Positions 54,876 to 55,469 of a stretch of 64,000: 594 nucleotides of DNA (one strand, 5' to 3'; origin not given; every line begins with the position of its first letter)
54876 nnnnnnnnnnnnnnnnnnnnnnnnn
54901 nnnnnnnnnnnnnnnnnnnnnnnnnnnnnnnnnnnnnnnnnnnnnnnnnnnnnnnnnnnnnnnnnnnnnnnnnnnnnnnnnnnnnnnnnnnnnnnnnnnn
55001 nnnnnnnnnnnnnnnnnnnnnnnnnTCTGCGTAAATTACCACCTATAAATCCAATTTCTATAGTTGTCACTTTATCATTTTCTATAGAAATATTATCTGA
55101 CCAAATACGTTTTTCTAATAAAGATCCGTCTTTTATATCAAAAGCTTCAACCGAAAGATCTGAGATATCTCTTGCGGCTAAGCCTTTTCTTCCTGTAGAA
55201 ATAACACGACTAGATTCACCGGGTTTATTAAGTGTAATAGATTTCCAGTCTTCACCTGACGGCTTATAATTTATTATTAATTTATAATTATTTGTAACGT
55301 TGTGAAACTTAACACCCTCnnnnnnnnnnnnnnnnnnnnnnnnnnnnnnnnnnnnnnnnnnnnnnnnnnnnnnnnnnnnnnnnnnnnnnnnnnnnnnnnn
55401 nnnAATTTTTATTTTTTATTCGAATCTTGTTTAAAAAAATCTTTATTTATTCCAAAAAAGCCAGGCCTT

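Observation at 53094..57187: Tandem secreted eukaryote-type lipases (cPLA2-like and PI-PLC-X-like) share a private N-terminal module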

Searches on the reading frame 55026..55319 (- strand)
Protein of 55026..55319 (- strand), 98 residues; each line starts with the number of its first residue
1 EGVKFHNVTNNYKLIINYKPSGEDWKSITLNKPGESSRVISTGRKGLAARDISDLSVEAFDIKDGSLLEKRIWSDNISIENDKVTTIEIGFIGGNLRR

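Call 18: search_solved_structures(query=A3, max_evalue=10)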
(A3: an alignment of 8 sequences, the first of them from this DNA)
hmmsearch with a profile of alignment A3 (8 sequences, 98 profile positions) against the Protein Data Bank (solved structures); distinct sequences matched with E-value up to 10: 0.

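Call 29: search_protein_representatives(alignment_id=A3)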
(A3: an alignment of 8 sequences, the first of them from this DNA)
Query: 8 sequences, 98 profile positions. Proteins with E-value up to 0.001 (for the whole library): 24; up to 1e-10: 11; up to 1e-30: 3. The best 24 are listed.
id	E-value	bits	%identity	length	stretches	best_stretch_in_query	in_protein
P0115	1.8e-55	201.1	-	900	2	3-95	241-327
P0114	7.4e-35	135.0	-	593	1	1-98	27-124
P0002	3.5e-33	129.7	-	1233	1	1-98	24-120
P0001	3.4e-28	113.6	-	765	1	2-94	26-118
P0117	2.1e-18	82.3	-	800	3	1-95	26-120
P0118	3.0e-17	78.6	-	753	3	1-95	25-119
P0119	1.6e-13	66.7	-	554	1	2-97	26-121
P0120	2.0e-12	63.1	-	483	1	3-94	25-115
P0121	5.1e-12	61.8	-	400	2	1-96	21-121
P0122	6.3e-11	58.3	-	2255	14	32-89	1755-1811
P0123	6.8e-11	58.2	-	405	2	1-96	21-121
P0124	1.1e-10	57.5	-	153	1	4-92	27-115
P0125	3.5e-10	55.9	-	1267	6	10-55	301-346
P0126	9.1e-10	54.6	-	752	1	2-96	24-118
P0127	2.9e-08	49.7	-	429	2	11-94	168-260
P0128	1.9e-07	47.1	-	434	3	4-94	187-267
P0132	1.9e-05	40.7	-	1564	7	8-28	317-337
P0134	4.0e-04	36.5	-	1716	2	22-76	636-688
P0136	9.1e-04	35.3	-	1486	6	15-37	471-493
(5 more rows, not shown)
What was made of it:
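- On Dependentiae N-terminal beta-sandwich module (uncatalogued; defined here): Family hits in call 29.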

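Call 30: search_protein_families(library=pfam, proteins=[P0117, P0118, P0119, P0120, P0121, P0123, P0124, P0126, P0127, P0128], max_evalue=0.01)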
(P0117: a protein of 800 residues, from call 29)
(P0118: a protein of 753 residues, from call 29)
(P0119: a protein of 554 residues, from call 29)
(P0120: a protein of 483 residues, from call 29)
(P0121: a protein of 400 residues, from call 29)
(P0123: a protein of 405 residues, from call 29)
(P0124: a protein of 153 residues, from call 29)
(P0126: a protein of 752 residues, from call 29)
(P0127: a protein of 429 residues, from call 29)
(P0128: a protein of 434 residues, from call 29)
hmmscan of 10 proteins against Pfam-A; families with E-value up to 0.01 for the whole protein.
P0117 (800 aa): 0 families

P0118 (753 aa): 0 families

P0119 (554 aa): 0 families

P0120 (483 aa): 0 families

P0121 (400 aa): 1 family
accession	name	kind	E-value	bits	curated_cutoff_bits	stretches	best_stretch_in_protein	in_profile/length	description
PF00635.32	Motile_Sperm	-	0.0078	16.5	25.9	1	17-45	18-46/109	MSP (Major sperm protein) domain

P0123 (405 aa): 0 families

P0124 (153 aa): 0 families

P0126 (752 aa): 1 family
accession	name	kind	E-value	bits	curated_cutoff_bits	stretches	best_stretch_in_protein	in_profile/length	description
PF01735.24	PLA2_B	-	5.1e-28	98.2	23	1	327-617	1-331/491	Lysophospholipase catalytic domain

P0127 (429 aa): 0 families

P0128 (434 aa): 0 families

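Call 33: predict_structure(alignment_id=A3)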
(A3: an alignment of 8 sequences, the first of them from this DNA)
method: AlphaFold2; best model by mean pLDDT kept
length: 98 residues; sequences in the alignment: 8
mean_pLDDT: 92.9   pTM: 0.83
mean pLDDT of the five models: 92.9, 88.9, 85.6, 81.6, 60.7
residues with pLDDT >= 90: 79; 70-90: 18; 50-70: 1; < 50: 0
segments of 3 or more residues with pLDDT < 50: none
pLDDT, mean of each block of 10 residues (from residue 1): 93 96 95 95 81 97 95 92 93 94
secondary structure, 60 per line:
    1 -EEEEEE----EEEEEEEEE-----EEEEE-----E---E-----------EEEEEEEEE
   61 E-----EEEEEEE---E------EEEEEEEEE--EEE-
elements in order: E2-7 E12-20 E26-30 E52-61 E67-73 E84-92 E95-97
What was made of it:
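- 55035..55319 (-): p1 N-terminal beta-sandwich module (residues 25-119). AF2 pLDDT 92.9 with 7 strands (call 33).
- On Dependentiae N-terminal beta-sandwich module (uncatalogued; defined here): The fold is a 7-strand sandwich at pLDDT 92.9 (call 33).
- pLDDT 92.9 (call 33).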

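Call 36: fold_search(model_id=the predicted structure, library=pdb)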
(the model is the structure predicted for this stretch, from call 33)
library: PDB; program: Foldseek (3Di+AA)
matches with E <= 10: 1110; with E <= 0.001: 0
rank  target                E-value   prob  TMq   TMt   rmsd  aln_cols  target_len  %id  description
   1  4jde_B                4.6e-03  0.99  0.41  0.31   9.2       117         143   14  Crystal structure of PUD-1/PUD-2 heterodimer (released 2013-11-06)
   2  5amu_A                6.3e-03  0.97  0.36  0.35   6.3       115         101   13  IglE I39A,Y40A,V44A (released 2016-10-05)
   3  8vkj_B                1.3e-02  0.98  0.40  0.11   6.3       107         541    9  Cryo-EM structure of human HGSNAT bound with Acetyl-CoA (released 2024-06-26)
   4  8vly_B                1.9e-02  0.96  0.38  0.11   6.6       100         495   10  Cryo-EM structure of human HGSNAT in transition state (released 2024-06-26)
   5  8jl4_A                2.2e-02  0.96  0.37  0.11   6.2       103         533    9  membrane proteins (released 2024-05-22)
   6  2mca_MODEL_1_A        2.3e-02  1.00  0.50  0.49   4.0        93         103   14  NMR structure of the protein YP_002937094.1 from Eubacterium rectale (released 2013-09-04)
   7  8jkv_A                2.9e-02  0.94  0.40  0.11   6.0       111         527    8  membrane proteins (released 2024-05-22)
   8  2j72_B                3.8e-02  0.69  0.31  0.30   9.7       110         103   11  alpha-glucan recognition by a family 41 carbohydrate-binding module from Thermotoga maritima pullulanase PulA (released 2006-10-17)
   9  8vlg_A                5.2e-02  0.96  0.44  0.11   5.4       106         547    8  Cryo-EM structure of human HGSNAT bound with Acetyl-CoA and substrate analog (released 2024-06-26)
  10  8vly_A                5.2e-02  0.87  0.36  0.11   5.5        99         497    8  Cryo-EM structure of human HGSNAT in transition state (released 2024-06-26)
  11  8vkj_A                5.8e-02  0.87  0.39  0.11   6.0       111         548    9  Cryo-EM structure of human HGSNAT bound with Acetyl-CoA (released 2024-06-26)
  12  5dhl_A                5.8e-02  0.77  0.37  0.12   6.2       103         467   11  Crystal structure of Toxin, mutant N197W (released 2016-11-09)
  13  6nal_A                5.8e-02  0.57  0.31  0.10   9.2       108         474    6  Crystal Structure of Gram Negative Toxin (released 2019-12-04)
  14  5jvk_A                7.6e-02  0.98  0.45  0.11   3.9        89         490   13  Structural insights into a family 39 glycoside hydrolase from the gut symbiont Bacteroides cellulosilyticus WH2. (released 2016-12-07)
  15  8vlv_B                8.0e-02  0.69  0.36  0.10   9.0       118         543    8  Cryo-EM structure of human HGSNAT in inactive state (released 2024-06-26)
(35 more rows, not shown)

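Call 49: search_protein_families(library=pfam, proteins=[P0119, P0120, P0117, P0121, P0127], max_evalue=10)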
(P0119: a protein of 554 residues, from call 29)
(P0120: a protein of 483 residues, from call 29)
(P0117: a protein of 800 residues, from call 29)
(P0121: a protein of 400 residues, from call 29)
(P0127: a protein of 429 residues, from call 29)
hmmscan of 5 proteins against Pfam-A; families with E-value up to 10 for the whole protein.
P0119 (554 aa): 0 families

P0120 (483 aa): 0 families

P0117 (800 aa): 1 family
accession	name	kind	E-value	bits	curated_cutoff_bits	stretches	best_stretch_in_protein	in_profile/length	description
PF22076.2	Cep192_D6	-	2.9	8.6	35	0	145-174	19-48/101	Cep192 domain 6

P0121 (400 aa): 3 families
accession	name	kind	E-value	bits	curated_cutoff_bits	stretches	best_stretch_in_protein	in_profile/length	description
PF00635.32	Motile_Sperm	-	0.0078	16.5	25.9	1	17-45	18-46/109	MSP (Major sperm protein) domain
PF23078.2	HTH_CHD6-9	-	0.4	11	27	1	208-260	15-67/105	Chromodomain-helicase-DNA-binding protein 6-9, tri-helical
PF04012.17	PspA_IM30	-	0.94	9.5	33.9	1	276-312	111-147/220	PspA/IM30 family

P0127 (429 aa): 0 families

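Call 67: search_protein_families(library=pfam, alignment_id=A3, max_evalue=1)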
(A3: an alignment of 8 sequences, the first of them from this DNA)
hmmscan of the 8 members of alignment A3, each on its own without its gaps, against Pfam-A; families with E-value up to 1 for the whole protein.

A. member 1, seq(98 aa): 0 families

B. families by the number of members that match (of 8 scanned): 6 families
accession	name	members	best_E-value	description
PF06984.18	MRP-L47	1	0.0052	Mitochondrial 39-S ribosomal protein L47 (MRP-L47)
PF07448.17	Spp-24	1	0.021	Secreted phosphoprotein 24 (Spp-24) cystatin-like domain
PF18985.5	DUF5718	1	0.036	Family of unknown function (DUF5718)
PF24908.1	Ig_SIBA-E_2nd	1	0.064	Integrin beta-like protein A-E, second Ig-like domain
PF07919.17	Gryzun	1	0.079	Gryzun, putative trafficking through Golgi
PF19219.5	CoV_NSP15_N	1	0.088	Coronavirus replicase NSP15, N-terminal oligomerisation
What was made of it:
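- On Known beta-sandwich targeting domains (C2, PLAT, CBM, PEGA): No recurrent Pfam family across 8 module copies (call 67).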

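Call 70: fold_search(model_id=the predicted structure, library=viral)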
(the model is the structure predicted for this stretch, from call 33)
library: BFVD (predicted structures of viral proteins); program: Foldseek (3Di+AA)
matches with E <= 10: 886; with E <= 0.001: 0
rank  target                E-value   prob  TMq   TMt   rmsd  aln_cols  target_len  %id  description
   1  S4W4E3                2.6e-03  1.00  0.47  0.48   5.5        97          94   16  Uncharacterized protein [Pandoravirus salinus]
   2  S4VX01                6.2e-03  1.00  0.50  0.51   5.9        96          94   14  Uncharacterized protein [Pandoravirus dulcis]
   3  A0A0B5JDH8            9.5e-03  1.00  0.55  0.21   5.3        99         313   13  Uncharacterized protein [Pandoravirus inopinatum]
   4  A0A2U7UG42            1.0e-02  1.00  0.49  0.19   5.0       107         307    8  Uncharacterized protein [Pandoravirus macleodensis]
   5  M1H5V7                1.5e-02  0.96  0.32  0.23   4.9        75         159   20  (no name in the UniProt tables at hand)
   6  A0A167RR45            1.7e-02  1.00  0.55  0.44   5.0       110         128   12  Uncharacterized protein [Powai lake megavirus]
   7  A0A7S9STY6            1.7e-02  0.85  0.37  0.21  12.9       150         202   13  Uncharacterized protein [Virus NIOZ-UU157]
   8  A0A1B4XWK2            1.9e-02  1.00  0.53  0.23   4.5       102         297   17  Lipoprotein [Tenacibaculum phage pT24]
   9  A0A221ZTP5            2.4e-02  0.97  0.41  0.15   5.8        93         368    8  (no name in the UniProt tables at hand)
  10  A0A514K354            3.5e-02  0.98  0.47  0.30   4.3       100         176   15  Uncharacterized protein [Nitrosopumilus spindle-shaped virus]
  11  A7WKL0                5.1e-02  0.63  0.34  0.16  11.7       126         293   13  Uncharacterized protein [Betalipothrixvirus pozzuoliense]
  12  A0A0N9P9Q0            6.0e-02  0.99  0.54  0.21   3.8        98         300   11  (no name in the UniProt tables at hand)
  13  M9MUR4                6.0e-02  0.69  0.33  0.05   6.3       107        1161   13  (no name in the UniProt tables at hand)
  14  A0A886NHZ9            7.1e-02  0.90  0.44  0.40   5.1        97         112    8  (no name in the UniProt tables at hand)
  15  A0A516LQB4            7.4e-02  0.77  0.36  0.29   7.1       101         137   10  (no name in the UniProt tables at hand)
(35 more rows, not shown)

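Call 73: search_protein_families(library=pfam, proteins=[P0122], max_evalue=0.001)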
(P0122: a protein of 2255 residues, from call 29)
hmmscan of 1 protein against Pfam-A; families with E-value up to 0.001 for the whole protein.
P0122 (2255 aa): 18 families
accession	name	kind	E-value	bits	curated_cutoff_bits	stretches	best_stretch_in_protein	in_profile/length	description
PF08308.17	PEGA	-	0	1447.9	20.8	28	558-625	2-69/71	PEGA domain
PF13620.12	CarboxypepD_reg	-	2.1e-99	326.4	32.3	1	1704-1744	41-82/82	Carboxypeptidase regulatory-like domain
PF13715.12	CarbopepD_reg_2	-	3.9e-52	174.7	32.2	0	1263-1325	11-78/88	CarboxypepD_reg-like domain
PF22820.2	TcaA_3rd_4th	-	6.4e-45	151.4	27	0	1259-1320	4-63/73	TcaA protein 3rd/4th domain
PF20608.4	Phage_tube_C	-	2e-25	89.4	24.1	0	506-541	44-78/82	Phage tail tube protein C-terminal domain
PF12985.13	DUF3869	-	1.1e-22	80.4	24.5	0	275-335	15-72/85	Domain of unknown function (DUF3869)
PF07603.17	Lcl_C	-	9e-19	68.3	34.9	1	2139-2251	2-117/117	Lcl C-terminal domain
PF16579.11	AdenylateSensor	-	1.8e-16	61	27.1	0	447-477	68-98/118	Adenylate sensor of SNF1-like protein kinase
PF02577.19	BFN_dom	-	4.5e-15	55.9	27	0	809-852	46-89/112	Bifunctional nuclease domain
PF13954.11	PapC_N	-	1.6e-14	54.5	27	0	97-133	25-62/146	PapC N-terminal domain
PF16561.11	AMPK1_CBM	-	4.3e-13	49.7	26.8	0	443-485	37-79/85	Glycogen recognition site of AMP-activated protein kinase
PF07550.17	Shr-like_HID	-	2.1e-11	44.6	22.3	0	1855-1934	14-74/82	Heme-binding protein Shr-like, Hb-interacting domain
PF14686.12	fn3_3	-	4.5e-07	30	24.4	0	1704-1738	38-74/75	Polysaccharide lyase family 4, domain II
PF03355.19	Pox_TAP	-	1.2e-06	28.8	25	0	532-636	17-114/260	Viral Trans-Activator Protein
PF13629.12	T2SS-T3SS_pil_N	-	2.3e-06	27.7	23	0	845-870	36-61/72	Pilus formation protein N terminal region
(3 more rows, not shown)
